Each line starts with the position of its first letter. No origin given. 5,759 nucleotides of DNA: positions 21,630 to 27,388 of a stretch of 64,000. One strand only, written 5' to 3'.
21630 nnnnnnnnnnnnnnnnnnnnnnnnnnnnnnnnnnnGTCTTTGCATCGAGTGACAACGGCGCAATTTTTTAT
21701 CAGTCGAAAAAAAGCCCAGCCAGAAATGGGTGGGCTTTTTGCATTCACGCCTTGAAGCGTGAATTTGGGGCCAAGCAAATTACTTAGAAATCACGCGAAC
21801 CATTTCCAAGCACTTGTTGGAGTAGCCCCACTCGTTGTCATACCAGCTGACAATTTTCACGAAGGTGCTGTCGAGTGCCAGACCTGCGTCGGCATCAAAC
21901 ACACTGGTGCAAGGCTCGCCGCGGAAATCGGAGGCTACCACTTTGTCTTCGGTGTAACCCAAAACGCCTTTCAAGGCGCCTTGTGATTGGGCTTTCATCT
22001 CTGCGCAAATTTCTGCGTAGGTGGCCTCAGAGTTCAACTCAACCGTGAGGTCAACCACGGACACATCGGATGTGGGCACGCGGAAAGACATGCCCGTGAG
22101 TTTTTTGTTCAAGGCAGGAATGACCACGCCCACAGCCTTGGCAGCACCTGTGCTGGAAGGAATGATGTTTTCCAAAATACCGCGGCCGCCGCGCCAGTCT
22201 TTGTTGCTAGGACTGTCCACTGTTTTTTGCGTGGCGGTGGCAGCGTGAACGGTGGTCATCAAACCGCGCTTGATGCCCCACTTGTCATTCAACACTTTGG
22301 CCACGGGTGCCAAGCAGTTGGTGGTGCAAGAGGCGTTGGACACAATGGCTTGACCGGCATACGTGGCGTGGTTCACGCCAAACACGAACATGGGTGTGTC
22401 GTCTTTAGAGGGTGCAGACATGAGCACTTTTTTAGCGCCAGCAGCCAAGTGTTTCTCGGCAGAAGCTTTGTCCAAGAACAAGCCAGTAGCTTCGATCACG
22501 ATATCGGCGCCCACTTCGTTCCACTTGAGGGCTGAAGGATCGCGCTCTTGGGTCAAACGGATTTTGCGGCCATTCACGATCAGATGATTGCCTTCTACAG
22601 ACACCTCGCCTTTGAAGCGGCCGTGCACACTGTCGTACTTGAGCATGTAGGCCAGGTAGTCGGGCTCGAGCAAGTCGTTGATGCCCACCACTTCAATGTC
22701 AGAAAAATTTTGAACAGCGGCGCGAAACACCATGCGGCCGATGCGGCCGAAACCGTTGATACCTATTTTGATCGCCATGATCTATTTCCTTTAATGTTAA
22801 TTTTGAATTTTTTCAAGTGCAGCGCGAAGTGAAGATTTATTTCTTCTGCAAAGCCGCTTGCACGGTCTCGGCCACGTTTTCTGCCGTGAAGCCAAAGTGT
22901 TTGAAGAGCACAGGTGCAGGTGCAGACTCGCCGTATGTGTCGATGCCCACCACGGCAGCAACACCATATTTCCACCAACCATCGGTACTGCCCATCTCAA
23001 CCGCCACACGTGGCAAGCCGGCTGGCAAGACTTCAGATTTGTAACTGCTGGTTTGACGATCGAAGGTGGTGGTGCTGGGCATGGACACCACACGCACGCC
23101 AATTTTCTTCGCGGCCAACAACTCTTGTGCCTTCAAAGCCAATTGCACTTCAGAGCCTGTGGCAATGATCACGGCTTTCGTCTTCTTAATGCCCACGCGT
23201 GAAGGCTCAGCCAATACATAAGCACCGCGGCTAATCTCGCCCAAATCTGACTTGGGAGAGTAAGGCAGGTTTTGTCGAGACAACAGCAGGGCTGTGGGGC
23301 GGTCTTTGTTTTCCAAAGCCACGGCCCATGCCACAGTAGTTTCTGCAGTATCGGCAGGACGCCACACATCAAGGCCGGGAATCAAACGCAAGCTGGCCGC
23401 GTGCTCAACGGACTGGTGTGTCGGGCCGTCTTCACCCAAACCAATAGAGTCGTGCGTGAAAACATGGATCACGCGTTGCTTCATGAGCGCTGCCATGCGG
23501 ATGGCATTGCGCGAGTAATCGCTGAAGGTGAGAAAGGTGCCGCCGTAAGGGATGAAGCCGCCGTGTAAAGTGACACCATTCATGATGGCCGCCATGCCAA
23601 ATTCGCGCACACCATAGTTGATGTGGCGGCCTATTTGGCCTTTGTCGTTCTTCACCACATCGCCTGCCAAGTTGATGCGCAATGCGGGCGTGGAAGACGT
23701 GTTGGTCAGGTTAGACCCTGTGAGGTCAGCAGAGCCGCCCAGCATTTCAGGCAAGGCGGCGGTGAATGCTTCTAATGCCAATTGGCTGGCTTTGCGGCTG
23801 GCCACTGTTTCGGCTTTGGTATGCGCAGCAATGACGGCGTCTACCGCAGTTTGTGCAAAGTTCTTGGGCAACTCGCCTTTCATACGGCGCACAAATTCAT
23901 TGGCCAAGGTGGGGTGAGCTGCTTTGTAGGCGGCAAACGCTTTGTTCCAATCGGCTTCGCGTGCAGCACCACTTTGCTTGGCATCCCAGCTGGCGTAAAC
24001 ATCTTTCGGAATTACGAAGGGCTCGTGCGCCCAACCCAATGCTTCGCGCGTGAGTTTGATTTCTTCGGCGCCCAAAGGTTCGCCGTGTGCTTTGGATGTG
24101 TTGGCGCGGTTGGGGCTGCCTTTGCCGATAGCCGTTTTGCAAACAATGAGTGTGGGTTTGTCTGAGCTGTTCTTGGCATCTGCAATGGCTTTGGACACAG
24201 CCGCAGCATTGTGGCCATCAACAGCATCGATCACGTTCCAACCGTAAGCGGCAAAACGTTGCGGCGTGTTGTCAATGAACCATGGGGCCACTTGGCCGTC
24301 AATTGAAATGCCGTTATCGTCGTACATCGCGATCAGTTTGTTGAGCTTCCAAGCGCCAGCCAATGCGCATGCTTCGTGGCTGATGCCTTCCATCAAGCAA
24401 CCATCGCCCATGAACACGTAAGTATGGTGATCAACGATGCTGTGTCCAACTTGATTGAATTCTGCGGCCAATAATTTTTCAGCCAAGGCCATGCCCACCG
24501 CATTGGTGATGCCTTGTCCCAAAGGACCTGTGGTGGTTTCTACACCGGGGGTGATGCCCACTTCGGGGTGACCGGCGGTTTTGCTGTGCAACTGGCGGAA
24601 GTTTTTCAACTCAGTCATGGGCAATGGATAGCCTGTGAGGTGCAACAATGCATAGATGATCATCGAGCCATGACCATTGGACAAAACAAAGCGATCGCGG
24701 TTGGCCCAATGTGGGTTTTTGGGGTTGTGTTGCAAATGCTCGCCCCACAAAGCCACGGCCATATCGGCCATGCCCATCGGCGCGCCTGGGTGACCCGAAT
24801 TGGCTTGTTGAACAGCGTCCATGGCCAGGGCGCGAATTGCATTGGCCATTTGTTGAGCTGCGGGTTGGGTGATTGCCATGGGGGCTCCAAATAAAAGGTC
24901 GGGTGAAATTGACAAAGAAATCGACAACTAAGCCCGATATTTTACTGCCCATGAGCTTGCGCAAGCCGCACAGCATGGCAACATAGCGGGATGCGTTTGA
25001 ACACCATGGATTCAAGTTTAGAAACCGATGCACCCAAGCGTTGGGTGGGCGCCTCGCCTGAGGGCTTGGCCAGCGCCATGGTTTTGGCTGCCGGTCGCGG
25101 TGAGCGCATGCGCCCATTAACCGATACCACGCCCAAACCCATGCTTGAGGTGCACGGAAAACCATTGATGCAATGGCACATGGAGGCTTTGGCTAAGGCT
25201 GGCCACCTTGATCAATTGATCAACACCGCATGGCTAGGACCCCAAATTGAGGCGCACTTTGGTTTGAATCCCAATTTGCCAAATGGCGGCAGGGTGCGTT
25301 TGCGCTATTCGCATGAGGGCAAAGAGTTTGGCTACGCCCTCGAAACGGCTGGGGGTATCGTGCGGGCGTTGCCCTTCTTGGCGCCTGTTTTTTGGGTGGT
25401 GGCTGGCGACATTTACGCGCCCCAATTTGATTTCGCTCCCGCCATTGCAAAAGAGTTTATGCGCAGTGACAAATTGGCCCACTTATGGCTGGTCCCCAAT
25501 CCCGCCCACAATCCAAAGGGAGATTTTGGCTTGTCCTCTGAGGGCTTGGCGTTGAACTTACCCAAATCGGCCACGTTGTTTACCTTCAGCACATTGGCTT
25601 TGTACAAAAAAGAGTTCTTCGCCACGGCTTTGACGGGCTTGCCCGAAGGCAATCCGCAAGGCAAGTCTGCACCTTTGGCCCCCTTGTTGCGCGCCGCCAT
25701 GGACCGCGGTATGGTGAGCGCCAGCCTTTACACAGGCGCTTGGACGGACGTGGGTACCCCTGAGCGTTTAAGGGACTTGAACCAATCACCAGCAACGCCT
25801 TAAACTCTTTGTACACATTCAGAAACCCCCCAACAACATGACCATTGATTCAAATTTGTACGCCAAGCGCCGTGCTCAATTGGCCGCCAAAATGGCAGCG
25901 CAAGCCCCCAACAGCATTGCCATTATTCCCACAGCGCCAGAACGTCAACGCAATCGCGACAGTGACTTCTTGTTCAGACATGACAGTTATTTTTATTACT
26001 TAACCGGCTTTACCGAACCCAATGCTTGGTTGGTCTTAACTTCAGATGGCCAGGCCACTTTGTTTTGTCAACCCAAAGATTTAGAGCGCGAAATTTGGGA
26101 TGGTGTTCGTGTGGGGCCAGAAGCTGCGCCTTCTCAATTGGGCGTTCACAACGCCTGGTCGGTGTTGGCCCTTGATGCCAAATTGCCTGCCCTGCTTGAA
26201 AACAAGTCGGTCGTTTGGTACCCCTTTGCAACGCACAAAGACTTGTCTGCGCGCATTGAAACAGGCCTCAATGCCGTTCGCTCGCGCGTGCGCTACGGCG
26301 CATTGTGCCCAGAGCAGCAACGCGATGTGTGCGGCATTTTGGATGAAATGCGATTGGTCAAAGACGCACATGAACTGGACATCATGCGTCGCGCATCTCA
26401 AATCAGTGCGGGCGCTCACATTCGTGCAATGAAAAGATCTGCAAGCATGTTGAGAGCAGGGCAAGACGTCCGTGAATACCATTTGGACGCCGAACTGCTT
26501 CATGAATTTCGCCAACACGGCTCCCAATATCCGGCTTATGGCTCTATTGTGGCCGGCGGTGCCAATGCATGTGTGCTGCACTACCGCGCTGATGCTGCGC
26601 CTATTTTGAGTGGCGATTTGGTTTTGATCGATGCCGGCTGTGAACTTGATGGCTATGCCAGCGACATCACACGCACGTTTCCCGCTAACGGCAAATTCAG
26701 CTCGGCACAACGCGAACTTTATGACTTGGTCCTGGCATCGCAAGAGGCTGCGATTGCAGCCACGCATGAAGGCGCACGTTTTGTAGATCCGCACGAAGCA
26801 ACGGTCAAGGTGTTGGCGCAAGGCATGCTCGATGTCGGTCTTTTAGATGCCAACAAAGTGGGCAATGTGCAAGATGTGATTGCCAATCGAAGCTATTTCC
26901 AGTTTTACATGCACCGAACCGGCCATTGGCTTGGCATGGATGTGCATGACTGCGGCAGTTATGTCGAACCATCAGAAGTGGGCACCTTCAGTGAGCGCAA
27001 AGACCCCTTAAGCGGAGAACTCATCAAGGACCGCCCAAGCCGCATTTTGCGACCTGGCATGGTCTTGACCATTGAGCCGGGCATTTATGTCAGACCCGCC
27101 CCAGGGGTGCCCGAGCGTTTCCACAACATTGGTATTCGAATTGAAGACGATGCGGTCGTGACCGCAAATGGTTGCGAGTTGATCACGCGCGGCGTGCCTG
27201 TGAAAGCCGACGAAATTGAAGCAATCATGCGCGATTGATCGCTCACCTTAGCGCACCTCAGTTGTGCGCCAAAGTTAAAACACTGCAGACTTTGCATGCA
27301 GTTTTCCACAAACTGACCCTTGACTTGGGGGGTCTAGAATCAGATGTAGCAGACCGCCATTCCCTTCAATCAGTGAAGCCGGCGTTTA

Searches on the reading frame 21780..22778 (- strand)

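Call 69: search_protein_families(library=pfam, proteins=[window:21780-22778:-], max_evalue=0.00001)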
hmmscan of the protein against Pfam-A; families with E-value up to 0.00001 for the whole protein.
window:21780-22778:- (332 aa): 2 families
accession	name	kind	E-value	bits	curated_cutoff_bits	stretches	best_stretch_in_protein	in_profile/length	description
PF02800.25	Gp_dh_C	-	3.1e-64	215.8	24.4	1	156-313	1-158/158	Glyceraldehyde 3-phosphate dehydrogenase, C-terminal domain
PF00044.30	Gp_dh_N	-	2.6e-41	140.4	31.7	1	3-103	1-100/101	Glyceraldehyde 3-phosphate dehydrogenase, NAD binding domain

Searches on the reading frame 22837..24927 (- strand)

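Call 17: search_protein_families(library=pfam, proteins=[window:22837-24927:-], max_evalue=0.00001)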
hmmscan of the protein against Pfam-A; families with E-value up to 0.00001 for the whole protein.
window:22837-24927:- (696 aa): 5 families
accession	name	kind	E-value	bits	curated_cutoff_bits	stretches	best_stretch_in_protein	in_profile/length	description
PF00456.26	Transketolase_N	-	1.3e-156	521.1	22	1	25-354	3-334/334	Transketolase, thiamine diphosphate binding domain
PF02779.29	Transket_pyr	-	1.4e-53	181.5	27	1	374-555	2-173/174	Transketolase, pyrimidine binding domain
PF22613.1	Transketolase_C_1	-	3.9e-37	127.4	27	1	568-681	1-113/113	Transketolase-like TK C-terminal domain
PF02780.25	Transketolase_C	-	1.2e-14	54.7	25.9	1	582-685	9-124/124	Transketolase, C-terminal domain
PF13292.11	DXP_synthase_N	-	2.2e-09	37.4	21.2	1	21-213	15-179/274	1-deoxy-D-xylulose-5-phosphate synthase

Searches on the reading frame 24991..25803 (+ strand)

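Call 69: search_protein_families(library=pfam, proteins=[window:24991-25803:+], max_evalue=0.00001)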
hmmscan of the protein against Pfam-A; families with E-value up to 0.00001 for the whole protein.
window:24991-25803:+ (270 aa): 2 families
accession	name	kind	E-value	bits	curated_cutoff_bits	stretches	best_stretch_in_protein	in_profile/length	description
PF00483.29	NTP_transferase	-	2.1e-17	64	21.2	1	29-265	2-240/245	Nucleotidyl transferase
PF12804.13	NTP_transf_3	-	6.8e-08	33.3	27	1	29-89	1-54/160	MobA-like NTP transferase domain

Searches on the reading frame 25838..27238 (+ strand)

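Call 69: search_protein_families(library=pfam, proteins=[window:25838-27238:+], max_evalue=0.00001)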
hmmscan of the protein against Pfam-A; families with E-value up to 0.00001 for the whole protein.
window:25838-27238:+ (466 aa): 2 families
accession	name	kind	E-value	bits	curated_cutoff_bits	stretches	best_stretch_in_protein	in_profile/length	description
PF00557.29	Peptidase_M24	-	1.1e-60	205.5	23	1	182-443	2-208/208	Metallopeptidase family M24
PF05195.22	AMP_N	-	6.2e-36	123.2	24.6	1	8-126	1-120/121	Aminopeptidase P, N-terminal domain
